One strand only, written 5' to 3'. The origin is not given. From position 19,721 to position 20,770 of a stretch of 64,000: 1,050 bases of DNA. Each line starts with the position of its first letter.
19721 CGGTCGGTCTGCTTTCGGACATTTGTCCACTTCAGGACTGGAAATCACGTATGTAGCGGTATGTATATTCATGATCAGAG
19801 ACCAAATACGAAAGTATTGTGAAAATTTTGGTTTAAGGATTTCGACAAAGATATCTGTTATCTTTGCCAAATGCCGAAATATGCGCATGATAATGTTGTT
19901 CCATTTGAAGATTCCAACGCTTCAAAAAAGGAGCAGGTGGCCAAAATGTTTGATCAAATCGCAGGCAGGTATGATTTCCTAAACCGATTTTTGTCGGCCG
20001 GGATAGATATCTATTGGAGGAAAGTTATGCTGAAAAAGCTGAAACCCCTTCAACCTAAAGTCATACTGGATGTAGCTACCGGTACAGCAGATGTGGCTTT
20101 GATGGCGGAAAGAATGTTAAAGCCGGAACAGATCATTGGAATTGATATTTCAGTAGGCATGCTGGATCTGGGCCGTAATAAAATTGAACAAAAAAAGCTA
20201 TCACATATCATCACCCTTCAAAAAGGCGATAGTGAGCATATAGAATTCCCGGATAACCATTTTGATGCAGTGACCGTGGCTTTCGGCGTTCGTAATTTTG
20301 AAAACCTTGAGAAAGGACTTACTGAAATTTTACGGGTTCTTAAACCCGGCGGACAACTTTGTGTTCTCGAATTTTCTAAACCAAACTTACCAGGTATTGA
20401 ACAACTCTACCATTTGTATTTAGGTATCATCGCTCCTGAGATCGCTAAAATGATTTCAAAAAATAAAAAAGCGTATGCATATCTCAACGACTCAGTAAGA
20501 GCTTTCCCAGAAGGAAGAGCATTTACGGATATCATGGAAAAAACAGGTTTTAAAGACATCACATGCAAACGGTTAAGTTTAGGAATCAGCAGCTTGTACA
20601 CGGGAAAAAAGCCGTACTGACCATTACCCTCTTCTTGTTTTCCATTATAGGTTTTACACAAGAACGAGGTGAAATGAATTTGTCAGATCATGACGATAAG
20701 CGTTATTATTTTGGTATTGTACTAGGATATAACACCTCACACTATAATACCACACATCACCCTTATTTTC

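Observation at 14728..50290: Recurrent [-7 box]-N4-ATG architecture: a set of probable leaderless mRNAs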

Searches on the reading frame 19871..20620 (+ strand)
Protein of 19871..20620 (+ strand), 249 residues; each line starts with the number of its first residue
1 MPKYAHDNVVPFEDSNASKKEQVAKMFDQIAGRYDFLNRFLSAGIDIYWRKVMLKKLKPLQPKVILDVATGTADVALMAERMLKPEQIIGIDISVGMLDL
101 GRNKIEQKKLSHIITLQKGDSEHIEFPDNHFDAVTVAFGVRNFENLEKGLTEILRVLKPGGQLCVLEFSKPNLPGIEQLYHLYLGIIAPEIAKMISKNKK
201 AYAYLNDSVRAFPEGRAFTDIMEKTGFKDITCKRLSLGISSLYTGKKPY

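Call 18: search_protein_families(library=pfam, proteins=[window:19871-20620:+])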
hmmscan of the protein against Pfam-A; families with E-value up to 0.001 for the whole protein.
window:19871-20620:+ (249 aa): 6 families
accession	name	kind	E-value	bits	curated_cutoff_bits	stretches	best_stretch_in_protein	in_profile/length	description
PF01209.24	Ubie_methyltran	-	4.7e-61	206.5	20.1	1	18-247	4-233/233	ubiE/COQ5 methyltransferase family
PF08241.18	Methyltransf_11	-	7.4e-20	71.8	21.2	1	66-164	1-94/95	Methyltransferase domain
PF13649.12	Methyltransf_25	-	1.1e-19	71.3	27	1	65-161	1-97/97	Methyltransferase domain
PF13847.12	Methyltransf_31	-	2.3e-16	60.2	27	1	64-224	6-143/145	Methyltransferase domain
PF08242.18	Methyltransf_12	-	1.2e-10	42.4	30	1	66-163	1-98/98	Methyltransferase domain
PF13489.12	Methyltransf_23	-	7e-09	36.1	27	1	59-230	20-162/164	Methyltransferase domain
